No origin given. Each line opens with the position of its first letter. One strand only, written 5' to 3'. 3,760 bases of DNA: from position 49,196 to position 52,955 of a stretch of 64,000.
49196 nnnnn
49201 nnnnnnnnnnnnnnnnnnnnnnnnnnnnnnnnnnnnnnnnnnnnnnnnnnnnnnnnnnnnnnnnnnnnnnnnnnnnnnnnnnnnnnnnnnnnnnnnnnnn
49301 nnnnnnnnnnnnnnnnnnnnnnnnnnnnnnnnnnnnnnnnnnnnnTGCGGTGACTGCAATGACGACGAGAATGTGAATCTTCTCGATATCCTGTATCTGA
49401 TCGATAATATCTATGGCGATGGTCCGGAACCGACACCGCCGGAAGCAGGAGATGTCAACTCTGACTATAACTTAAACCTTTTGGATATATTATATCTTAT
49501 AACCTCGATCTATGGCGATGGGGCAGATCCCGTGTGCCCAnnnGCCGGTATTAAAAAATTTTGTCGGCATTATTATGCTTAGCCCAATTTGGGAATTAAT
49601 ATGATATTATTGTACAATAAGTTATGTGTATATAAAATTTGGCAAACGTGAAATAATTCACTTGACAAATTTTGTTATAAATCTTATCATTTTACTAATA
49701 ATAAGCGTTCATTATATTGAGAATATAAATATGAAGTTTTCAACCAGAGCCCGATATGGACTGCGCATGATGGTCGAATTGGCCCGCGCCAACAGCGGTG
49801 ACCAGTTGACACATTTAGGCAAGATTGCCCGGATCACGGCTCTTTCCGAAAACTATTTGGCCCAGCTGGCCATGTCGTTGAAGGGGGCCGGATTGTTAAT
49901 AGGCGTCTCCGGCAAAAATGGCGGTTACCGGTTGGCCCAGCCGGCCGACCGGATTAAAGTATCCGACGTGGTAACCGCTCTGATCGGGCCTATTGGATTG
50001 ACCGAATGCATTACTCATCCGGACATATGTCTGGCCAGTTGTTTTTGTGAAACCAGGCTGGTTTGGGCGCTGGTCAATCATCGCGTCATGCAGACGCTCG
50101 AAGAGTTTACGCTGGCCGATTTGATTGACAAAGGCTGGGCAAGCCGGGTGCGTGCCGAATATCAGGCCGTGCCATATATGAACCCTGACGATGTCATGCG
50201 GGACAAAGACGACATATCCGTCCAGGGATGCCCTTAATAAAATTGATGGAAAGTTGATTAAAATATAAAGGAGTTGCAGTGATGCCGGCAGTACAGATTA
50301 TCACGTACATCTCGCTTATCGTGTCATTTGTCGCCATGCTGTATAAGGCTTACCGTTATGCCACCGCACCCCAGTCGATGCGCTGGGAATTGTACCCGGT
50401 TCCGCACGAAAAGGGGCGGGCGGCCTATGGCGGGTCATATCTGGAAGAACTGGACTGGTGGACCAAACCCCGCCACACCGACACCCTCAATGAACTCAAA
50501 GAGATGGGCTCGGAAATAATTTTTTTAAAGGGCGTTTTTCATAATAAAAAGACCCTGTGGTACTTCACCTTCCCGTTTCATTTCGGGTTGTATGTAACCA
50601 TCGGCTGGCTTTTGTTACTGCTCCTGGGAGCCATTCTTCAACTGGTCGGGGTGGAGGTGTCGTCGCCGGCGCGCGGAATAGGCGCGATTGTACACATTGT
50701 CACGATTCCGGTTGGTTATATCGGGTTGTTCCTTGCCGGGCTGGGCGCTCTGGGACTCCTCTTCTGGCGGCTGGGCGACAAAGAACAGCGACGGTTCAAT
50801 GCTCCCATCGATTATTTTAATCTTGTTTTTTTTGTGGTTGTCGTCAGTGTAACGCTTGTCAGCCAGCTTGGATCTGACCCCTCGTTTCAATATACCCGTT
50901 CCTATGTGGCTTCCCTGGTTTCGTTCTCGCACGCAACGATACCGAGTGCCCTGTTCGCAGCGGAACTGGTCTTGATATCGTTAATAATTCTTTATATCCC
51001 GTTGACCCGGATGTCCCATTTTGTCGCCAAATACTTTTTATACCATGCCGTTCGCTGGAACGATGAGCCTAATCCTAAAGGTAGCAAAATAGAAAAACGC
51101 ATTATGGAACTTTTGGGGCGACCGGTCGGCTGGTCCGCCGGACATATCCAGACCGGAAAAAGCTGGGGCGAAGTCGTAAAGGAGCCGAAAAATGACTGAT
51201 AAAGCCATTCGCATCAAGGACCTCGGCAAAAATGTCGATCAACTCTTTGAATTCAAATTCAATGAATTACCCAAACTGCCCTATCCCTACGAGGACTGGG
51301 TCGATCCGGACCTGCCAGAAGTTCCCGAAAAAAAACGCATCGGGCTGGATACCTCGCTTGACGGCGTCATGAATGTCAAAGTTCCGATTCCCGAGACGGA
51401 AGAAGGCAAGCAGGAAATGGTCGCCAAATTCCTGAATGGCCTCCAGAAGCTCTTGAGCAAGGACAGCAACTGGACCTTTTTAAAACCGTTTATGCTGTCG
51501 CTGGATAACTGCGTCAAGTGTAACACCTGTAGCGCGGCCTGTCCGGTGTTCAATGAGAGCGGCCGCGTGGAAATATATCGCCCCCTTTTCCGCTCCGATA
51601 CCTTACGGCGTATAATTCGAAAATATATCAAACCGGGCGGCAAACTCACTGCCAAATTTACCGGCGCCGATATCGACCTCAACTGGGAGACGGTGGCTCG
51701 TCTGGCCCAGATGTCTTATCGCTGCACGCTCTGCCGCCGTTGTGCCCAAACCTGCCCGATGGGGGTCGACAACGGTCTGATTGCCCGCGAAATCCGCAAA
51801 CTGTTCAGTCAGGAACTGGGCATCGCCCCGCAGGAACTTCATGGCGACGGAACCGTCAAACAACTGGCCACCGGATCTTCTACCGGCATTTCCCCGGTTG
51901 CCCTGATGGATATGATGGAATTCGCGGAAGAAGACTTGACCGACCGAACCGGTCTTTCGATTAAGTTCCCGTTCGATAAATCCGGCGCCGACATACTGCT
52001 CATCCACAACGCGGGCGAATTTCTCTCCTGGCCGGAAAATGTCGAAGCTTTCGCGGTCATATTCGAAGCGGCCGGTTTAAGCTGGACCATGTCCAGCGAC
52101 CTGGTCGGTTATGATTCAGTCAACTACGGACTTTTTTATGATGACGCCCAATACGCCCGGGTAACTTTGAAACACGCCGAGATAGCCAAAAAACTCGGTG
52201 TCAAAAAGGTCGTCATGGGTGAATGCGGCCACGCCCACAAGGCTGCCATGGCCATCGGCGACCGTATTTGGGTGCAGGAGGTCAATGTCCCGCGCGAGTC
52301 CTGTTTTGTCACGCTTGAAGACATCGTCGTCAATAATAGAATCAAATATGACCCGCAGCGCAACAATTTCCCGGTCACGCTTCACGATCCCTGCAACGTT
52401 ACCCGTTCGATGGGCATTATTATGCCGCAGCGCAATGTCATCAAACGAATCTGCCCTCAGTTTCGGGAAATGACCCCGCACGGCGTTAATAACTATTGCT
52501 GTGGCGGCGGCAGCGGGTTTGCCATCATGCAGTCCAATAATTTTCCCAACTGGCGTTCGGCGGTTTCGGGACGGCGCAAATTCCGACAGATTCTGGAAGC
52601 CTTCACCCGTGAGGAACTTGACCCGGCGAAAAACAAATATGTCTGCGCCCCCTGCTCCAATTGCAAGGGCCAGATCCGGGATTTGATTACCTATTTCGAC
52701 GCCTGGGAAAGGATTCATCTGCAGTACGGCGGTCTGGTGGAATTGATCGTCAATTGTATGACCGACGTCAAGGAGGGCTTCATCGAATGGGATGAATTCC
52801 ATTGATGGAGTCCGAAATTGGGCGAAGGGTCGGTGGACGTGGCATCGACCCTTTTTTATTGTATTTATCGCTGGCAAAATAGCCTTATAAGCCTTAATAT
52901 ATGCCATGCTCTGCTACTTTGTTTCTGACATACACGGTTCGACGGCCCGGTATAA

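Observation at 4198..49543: Nine secreted proteins share a Cys-bracketed twin EF-hand (dockerin-like) module: a non-cellulosomal, peptidase-loaded display or sorting system?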

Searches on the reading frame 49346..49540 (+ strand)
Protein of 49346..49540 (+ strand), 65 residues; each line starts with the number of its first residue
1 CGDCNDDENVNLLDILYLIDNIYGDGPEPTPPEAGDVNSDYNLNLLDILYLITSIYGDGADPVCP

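Call 42: find_related_loci(query=A2, collection=genome_contigs, flank=10000)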
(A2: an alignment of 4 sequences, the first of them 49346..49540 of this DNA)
Query A2 (65 aa) in genome_contigs; peptide patterns used: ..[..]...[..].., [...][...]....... (x = any residue, [..] = any of these).
397 stretches matched a pattern; 254 encode a relative of the query (tblastn E <= 1e-3); the best 80 are kept; 79 distinct loci.
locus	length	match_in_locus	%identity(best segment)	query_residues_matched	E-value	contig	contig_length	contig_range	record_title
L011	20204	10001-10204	95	1-65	1e-36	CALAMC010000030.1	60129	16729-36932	MAG TPA_asm: uncultured candidate division Zixibacteria bacterium isolate SRR6007446_bin.66_CONCOCT_v1.1_MAG genome asse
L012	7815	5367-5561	82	1-65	2e-30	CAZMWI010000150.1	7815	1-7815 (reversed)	MAG TPA_asm: uncultured Ignavibacteriaceae bacterium isolate SRP214966_co3_100 genome assembly, contig: NODE_16699_lengt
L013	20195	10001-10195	78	1-65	5e-28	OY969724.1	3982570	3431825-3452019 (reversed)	MAG: uncultured candidate division Zixibacteria bacterium isolate MFD02416.bin.2.48 genome assembly, chromosome: 1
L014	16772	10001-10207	68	1-65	4e-23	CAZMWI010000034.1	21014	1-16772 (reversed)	MAG TPA_asm: uncultured Ignavibacteriaceae bacterium isolate SRP214966_co3_100 genome assembly, contig: NODE_3325_length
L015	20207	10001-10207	70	1-65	5e-23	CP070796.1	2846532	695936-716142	MAG: Candidatus Zixiibacteriota bacterium isolate bin142 chromosome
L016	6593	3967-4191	67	1-65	8e-23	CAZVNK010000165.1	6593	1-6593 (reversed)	MAG TPA_asm: uncultured Ignavibacteriaceae bacterium isolate binchicken_co42_233 genome assembly, contig: NODE_21882_len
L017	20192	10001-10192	66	1-65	3e-22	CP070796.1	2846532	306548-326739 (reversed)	MAG: Candidatus Zixiibacteriota bacterium isolate bin142 chromosome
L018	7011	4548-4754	67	1-65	4e-22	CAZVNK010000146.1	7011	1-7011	MAG TPA_asm: uncultured Ignavibacteriaceae bacterium isolate binchicken_co42_233 genome assembly, contig: NODE_19869_len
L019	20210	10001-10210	66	1-65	1e-21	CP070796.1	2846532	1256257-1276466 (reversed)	MAG: Candidatus Zixiibacteriota bacterium isolate bin142 chromosome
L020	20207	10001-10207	67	1-65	2e-21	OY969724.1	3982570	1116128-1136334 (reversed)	MAG: uncultured candidate division Zixibacteria bacterium isolate MFD02416.bin.2.48 genome assembly, chromosome: 1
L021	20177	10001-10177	68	1-57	4e-21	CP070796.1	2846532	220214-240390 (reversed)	MAG: Candidatus Zixiibacteriota bacterium isolate bin142 chromosome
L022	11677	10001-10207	65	1-65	4e-21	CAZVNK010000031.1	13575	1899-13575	MAG TPA_asm: uncultured Ignavibacteriaceae bacterium isolate binchicken_co42_233 genome assembly, contig: NODE_6833_leng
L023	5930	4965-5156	67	1-64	6e-21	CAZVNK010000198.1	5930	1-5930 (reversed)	MAG TPA_asm: uncultured Ignavibacteriaceae bacterium isolate binchicken_co42_233 genome assembly, contig: NODE_25834_len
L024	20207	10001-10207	65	1-65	7e-21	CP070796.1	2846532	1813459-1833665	MAG: Candidatus Zixiibacteriota bacterium isolate bin142 chromosome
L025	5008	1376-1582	64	1-65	7e-21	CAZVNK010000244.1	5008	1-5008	MAG TPA_asm: uncultured Ignavibacteriaceae bacterium isolate binchicken_co42_233 genome assembly, contig: NODE_33408_len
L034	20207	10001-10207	61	1-65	4e-20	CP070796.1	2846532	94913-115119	MAG: Candidatus Zixiibacteriota bacterium isolate bin142 chromosome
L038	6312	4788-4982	65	2-65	1e-19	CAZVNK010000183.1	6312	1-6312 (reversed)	MAG TPA_asm: uncultured Ignavibacteriaceae bacterium isolate binchicken_co42_233 genome assembly, contig: NODE_23462_len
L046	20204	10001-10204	57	1-64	5e-19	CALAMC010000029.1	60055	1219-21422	MAG TPA_asm: uncultured candidate division Zixibacteria bacterium isolate SRR6007446_bin.66_CONCOCT_v1.1_MAG genome asse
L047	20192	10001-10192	56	1-64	8e-19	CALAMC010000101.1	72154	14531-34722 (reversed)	MAG TPA_asm: uncultured candidate division Zixibacteria bacterium isolate SRR6007446_bin.66_CONCOCT_v1.1_MAG genome asse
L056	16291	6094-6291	64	1-64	5e-18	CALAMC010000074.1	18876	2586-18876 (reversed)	MAG TPA_asm: uncultured candidate division Zixibacteria bacterium isolate SRR6007446_bin.66_CONCOCT_v1.1_MAG genome asse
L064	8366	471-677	59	1-65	2e-18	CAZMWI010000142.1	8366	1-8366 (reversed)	MAG TPA_asm: uncultured Ignavibacteriaceae bacterium isolate SRP214966_co3_100 genome assembly, contig: NODE_15044_lengt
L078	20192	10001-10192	55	1-64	4e-17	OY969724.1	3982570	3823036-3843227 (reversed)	MAG: uncultured candidate division Zixibacteria bacterium isolate MFD02416.bin.2.48 genome assembly, chromosome: 1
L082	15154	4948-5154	57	1-65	9e-19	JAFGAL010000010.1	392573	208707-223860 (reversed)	MAG: Candidatus Zixiibacteriota bacterium isolate Zod_maxbin.0182_1 k87_717450, whole genome shotgun sequence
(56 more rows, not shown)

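Call 47: search_protein_families(library=pfam, proteins=[L082:2947-5154:+, L078:8057-10195:+, L056:6395-8605:+, L047:8000-10195:+, L047:15723-17609:-, L038:3084-4982:+, L046:1-4164:+, L034:7964-10207:+, L064:3-677:+, L022:5753-7900:+], max_evalue=0.1)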
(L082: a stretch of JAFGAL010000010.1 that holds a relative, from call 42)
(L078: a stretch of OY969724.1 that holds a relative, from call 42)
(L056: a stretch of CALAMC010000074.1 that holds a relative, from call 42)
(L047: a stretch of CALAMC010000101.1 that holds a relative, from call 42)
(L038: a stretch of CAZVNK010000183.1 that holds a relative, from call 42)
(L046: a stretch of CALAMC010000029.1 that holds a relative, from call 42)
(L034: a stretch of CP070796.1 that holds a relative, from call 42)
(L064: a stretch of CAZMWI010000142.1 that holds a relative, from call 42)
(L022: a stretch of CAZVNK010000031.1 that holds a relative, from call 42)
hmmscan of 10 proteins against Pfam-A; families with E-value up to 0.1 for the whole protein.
L082:2947-5154:+ (736 aa): 4 families
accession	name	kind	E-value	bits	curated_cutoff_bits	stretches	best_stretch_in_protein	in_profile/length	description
PF01640.23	Peptidase_C10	-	2.5e-51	175.2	26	1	214-411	1-194/194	Peptidase C10 family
PF18911.6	PKD_4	-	8.8e-13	48.6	27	1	451-515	20-84/85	PKD domain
PF00404.24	Dockerin_1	-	7.5e-12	45.7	22.9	1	669-724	2-56/57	Dockerin type I domain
PF00801.26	PKD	-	2.1e-07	31.3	23.5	1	454-499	16-65/80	PKD domain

L078:8057-10195:+ (713 aa): 4 families
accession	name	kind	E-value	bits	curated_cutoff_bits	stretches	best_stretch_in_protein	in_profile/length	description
PF01640.23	Peptidase_C10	-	1.2e-50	173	26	1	199-395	1-194/194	Peptidase C10 family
PF18911.6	PKD_4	-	4.7e-12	46.2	27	1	434-491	19-76/85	PKD domain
PF00801.26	PKD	-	6.5e-07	29.7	23.5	1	437-486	15-68/80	PKD domain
PF00404.24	Dockerin_1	-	1.6e-05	25.4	22.9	1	650-701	2-54/57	Dockerin type I domain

L056:6395-8605:+ (737 aa): 6 families
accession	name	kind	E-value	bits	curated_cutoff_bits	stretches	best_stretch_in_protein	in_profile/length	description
PF18560.7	Lectin_like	-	2.6e-30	106.1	27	1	285-440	1-155/156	Lectin like domain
PF00112.29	Peptidase_C1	-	1.8e-17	64.6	20.7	2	176-265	124-211/220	Papain family cysteine protease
PF18911.6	PKD_4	-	3e-11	43.7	27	1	463-516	26-79/85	PKD domain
PF00801.26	PKD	-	5.6e-09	36.3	23.5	1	473-506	31-66/80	PKD domain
PF00404.24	Dockerin_1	-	1.4e-07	32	22.9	1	672-727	2-56/57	Dockerin type I domain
PF13313.11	DUF4082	-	2.4e-05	24.8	28.4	1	307-391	21-102/143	Domain of unknown function (DUF4082)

L047:8000-10195:+ (732 aa): 4 families
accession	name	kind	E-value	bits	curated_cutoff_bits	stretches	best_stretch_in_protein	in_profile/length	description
PF01640.23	Peptidase_C10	-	1.1e-48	166.5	26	1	218-414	1-194/194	Peptidase C10 family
PF18911.6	PKD_4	-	3.6e-11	43.4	27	1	453-510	19-76/85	PKD domain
PF00404.24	Dockerin_1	-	9.1e-06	26.2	22.9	1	669-721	2-55/57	Dockerin type I domain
PF00801.26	PKD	-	1.3e-05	25.5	23.5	1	454-507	13-72/80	PKD domain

L047:15723-17609:- (629 aa): 2 families
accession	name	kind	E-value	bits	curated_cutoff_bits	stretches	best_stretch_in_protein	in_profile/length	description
PF00404.24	Dockerin_1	-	2.9e-07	31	22.9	1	565-619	2-56/57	Dockerin type I domain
PF00963.24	Cohesin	-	0.012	16.3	24.1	1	47-165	4-105/139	Cohesin domain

L038:3084-4982:+ (633 aa): 2 families
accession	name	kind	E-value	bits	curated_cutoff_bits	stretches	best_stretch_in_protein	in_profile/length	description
PF00404.24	Dockerin_1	-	2.2e-07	31.4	22.9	1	568-622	1-55/57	Dockerin type I domain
PF00963.24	Cohesin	-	1.2e-05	26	24.1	1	49-103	2-56/139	Cohesin domain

L046:1-4164:+ (1388 aa): 12 families
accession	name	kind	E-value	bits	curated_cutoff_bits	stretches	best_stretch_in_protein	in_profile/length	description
PF17963.7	Big_9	-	1.1e-22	81.1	23.6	4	130-211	1-87/89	Bacterial Ig domain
PF22352.2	K319L-like_PKD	-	9.6e-12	45.2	27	0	266-302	48-84/84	K319L-like, PKD domain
PF18962.6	Por_Secre_tail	-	2.5e-08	34.5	27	1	1312-1381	2-70/75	Secretion system C-terminal sorting domain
PF00801.26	PKD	-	1.5e-07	31.8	23.5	1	403-466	14-78/80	PKD domain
PF07495.19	Y_Y_Y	-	3.6e-07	30.4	26.6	0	264-302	24-64/65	Y_Y_Y domain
PF18911.6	PKD_4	-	4.4e-07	30.3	27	0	386-462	2-78/85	PKD domain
PF22060.2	Cep192_D1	-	1.7e-06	28.2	27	0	265-311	74-120/123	Cep192 domain 1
PF19077.6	Big_13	-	3.4e-06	27.9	27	0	428-464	55-94/102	Bacterial Ig-like domain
PF15418.12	DUF4625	-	0.007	17.1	27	0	278-302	106-130/131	Domain of unknown function (DUF4625)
PF18981.6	InlK_D3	-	0.01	16.4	25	0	354-382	45-73/75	Internalin K domain (D3/D4)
PF13585.12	CHU_C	-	0.019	15.5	27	0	1327-1375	24-72/86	CHU_C Type IX secretion signal domain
PF17210.9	SdrD_B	-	0.073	13.7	29.7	0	430-459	43-70/112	SdrD B-like domain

L034:7964-10207:+ (748 aa): 5 families
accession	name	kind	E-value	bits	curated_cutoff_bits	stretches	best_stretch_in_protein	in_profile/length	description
PF18560.7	Lectin_like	-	1.9e-31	109.8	27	1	298-453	1-155/156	Lectin like domain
PF00112.29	Peptidase_C1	-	1.8e-17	64.6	20.7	1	45-277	1-211/220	Papain family cysteine protease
PF18911.6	PKD_4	-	1.6e-14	54.1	27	1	468-525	19-76/85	PKD domain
PF00801.26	PKD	-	4.7e-11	43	23.5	1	473-522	17-70/80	PKD domain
PF00404.24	Dockerin_1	-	0.00019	22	22.9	1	681-735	2-55/57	Dockerin type I domain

L064:3-677:+ (225 aa): 2 families
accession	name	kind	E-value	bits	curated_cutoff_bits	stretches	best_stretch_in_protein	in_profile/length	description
PF00404.24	Dockerin_1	-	8.4e-11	42.4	22.9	1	158-212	2-55/57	Dockerin type I domain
PF00963.24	Cohesin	-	0.00077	20.1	24.1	1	15-129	6-118/139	Cohesin domain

L022:5753-7900:+ (716 aa): 5 families
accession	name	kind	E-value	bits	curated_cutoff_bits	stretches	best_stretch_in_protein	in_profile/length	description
PF01640.23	Peptidase_C10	-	1.3e-38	133.6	26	1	213-399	1-194/194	Peptidase C10 family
PF18911.6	PKD_4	-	1.3e-12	48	27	1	439-497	20-76/85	PKD domain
PF00801.26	PKD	-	4.3e-10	39.9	23.5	1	441-494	15-70/80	PKD domain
PF00404.24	Dockerin_1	-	8.6e-07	29.5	22.9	1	661-715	1-56/57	Dockerin type I domain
PF13734.11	Inhibitor_I69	-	0.011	16.6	25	1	108-134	55-81/98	Spi protease inhibitor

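Call 52: search_protein_families(library=pfam, alignment_id=A3, max_evalue=0.0001)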
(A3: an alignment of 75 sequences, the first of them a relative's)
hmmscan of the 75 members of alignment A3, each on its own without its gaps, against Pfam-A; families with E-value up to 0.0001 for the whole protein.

A. member 1, L088:10-2418:+ (803 aa): 2 families
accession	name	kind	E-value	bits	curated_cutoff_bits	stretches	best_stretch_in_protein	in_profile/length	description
PF00404.24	Dockerin_1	-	1.2e-09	38.6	22.9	1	735-791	2-56/57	Dockerin type I domain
PF10162.14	G8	-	1e-07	32.3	22.9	0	118-152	1-35/124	G8 domain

B. families by the number of members that match (of 75 scanned): 49 families (the first 25 are shown)
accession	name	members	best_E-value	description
PF00404.24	Dockerin_1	71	7.4e-12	Dockerin type I domain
PF18911.6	PKD_4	12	2.3e-15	PKD domain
PF00801.26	PKD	11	1.3e-10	PKD domain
PF13517.12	FG-GAP_3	10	1.6e-43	FG-GAP-like repeat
PF02412.23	TSP_3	9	1.2e-25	Thrombospondin type 3 repeat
PF01839.29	FG-GAP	9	7.2e-13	FG-GAP repeat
PF01640.23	Peptidase_C10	8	2.4e-51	Peptidase C10 family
PF10162.14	G8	5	1e-07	G8 domain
PF05345.18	He_PIG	4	6.3e-13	Putative Ig domain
PF00082.27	Peptidase_S8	3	6.8e-52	Subtilase family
PF07995.17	GSDH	3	4.3e-43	Glucose / Sorbosone dehydrogenase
PF18560.7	Lectin_like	3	7.4e-31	Lectin like domain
PF20773.4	InhA-like_MAM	3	6.5e-28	Immune inhibitor A-like, MAM domain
PF00112.29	Peptidase_C1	3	1.8e-17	Papain family cysteine protease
PF00246.29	Peptidase_M14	2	1.6e-69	Zinc carboxypeptidase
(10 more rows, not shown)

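Call 73: search_solved_structures(query=A6, max_evalue=1, show_alignments=1)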
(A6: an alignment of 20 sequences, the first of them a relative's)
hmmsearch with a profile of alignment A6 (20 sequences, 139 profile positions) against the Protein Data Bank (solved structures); distinct sequences matched with E-value up to 1: 5.
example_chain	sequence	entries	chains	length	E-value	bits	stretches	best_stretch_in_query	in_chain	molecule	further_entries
5nrk_A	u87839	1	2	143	0.14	15.1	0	98-130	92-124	Endoglucanase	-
5nrm_A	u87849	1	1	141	0.14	15.1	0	98-130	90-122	Endoglucanase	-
6kgc_A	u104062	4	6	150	0.39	13.7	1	11-116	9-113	Probably cellulosomal scaffolding protein, secreted cellulose-binding and cohesin domain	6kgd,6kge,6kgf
6kg8_A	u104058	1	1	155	0.41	13.6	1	11-116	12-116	Probably cellulosomal scaffolding protein, secreted cellulose-binding and cohesin domain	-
8bl3_A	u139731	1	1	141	0.95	12.4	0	15-48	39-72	scIg12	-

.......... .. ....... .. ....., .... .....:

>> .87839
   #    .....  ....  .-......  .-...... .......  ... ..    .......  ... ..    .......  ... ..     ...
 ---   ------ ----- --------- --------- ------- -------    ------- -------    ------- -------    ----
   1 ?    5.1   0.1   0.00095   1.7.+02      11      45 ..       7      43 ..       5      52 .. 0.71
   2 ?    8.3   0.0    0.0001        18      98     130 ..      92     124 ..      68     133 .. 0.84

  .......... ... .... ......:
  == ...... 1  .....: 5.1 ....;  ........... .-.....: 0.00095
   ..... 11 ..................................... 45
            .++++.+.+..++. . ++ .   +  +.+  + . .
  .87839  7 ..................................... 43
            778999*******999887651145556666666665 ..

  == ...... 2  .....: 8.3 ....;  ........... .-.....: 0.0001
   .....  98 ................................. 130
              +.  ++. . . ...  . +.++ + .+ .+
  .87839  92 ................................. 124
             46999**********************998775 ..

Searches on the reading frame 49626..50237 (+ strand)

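Call 8: search_protein_families(library=pfam, proteins=[window:49626-50237:+], max_evalue=0.01)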
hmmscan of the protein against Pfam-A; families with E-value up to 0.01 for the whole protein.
window:49626-50237:+ (203 aa): 1 family
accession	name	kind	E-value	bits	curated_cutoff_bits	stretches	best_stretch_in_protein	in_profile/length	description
PF02082.26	Rrf2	-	6e-29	101.3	30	1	39-168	2-131/132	Iron-dependent Transcriptional regulator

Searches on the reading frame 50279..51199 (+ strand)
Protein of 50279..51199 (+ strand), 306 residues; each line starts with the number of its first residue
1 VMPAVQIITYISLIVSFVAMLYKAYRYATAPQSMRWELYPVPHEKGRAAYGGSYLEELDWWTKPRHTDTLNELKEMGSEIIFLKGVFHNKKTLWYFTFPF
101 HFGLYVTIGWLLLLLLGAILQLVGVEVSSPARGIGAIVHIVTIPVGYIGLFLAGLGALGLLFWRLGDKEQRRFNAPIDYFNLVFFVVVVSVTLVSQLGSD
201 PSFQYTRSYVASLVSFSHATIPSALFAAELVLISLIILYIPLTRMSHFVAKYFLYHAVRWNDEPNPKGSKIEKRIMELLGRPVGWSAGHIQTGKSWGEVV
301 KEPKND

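Call 8: search_protein_families(library=pfam, proteins=[window:50279-51199:+], max_evalue=0.01)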
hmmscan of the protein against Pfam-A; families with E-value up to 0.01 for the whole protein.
window:50279-51199:+ (306 aa): 2 families
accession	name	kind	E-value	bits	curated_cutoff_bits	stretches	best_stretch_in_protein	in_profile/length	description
PF02665.19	Nitrate_red_gam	-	0.0048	17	22.9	1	87-255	38-206/217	Nitrate reductase gamma subunit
PF19529.4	DUF6057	-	0.0048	16.3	29.8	1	96-251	110-261/569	Family of unknown function (DUF6057)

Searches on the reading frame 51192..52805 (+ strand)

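Call 8: search_protein_families(library=pfam, proteins=[window:51192-52805:+], max_evalue=0.01)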
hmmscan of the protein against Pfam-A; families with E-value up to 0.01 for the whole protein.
window:51192-52805:+ (537 aa): 11 families
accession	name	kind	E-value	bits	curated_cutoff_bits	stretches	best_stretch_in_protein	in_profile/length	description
PF13183.11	Fer4_8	-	2.8e-12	47.4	27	1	104-192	2-68/68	4Fe-4S dicluster domain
PF13237.11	Fer4_10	-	4.7e-08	33.3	25.5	2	104-123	6-22/53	4Fe-4S dicluster domain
PF13534.11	Fer4_17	-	5.1e-08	33.8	22.2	1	169-193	37-61/61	4Fe-4S dicluster domain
PF13187.11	Fer4_9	-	1.4e-07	31.9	27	1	177-193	1-17/52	4Fe-4S dicluster domain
PF02754.22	CCG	-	3e-07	30.9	20.6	1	395-496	1-85/85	Cysteine-rich domain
PF00037.32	Fer4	-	3.3e-06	27.1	21.1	1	105-119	6-20/24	4Fe-4S binding domain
PF13484.11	Fer4_16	-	0.0007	20.8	30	0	177-191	1-15/66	4Fe-4S double cluster binding domain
PF12838.12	Fer4_7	-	0.0017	19.3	27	1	106-192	1-52/52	4Fe-4S dicluster domain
PF12837.12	Fer4_6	-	0.0023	18.2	25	0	177-192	8-23/24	4Fe-4S binding domain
PF12797.12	Fer4_2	-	0.0034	17.7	24.5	1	100-119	3-22/22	4Fe-4S binding domain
PF14697.11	Fer4_21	-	0.0052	17.3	35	0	104-119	38-53/59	4Fe-4S dicluster domain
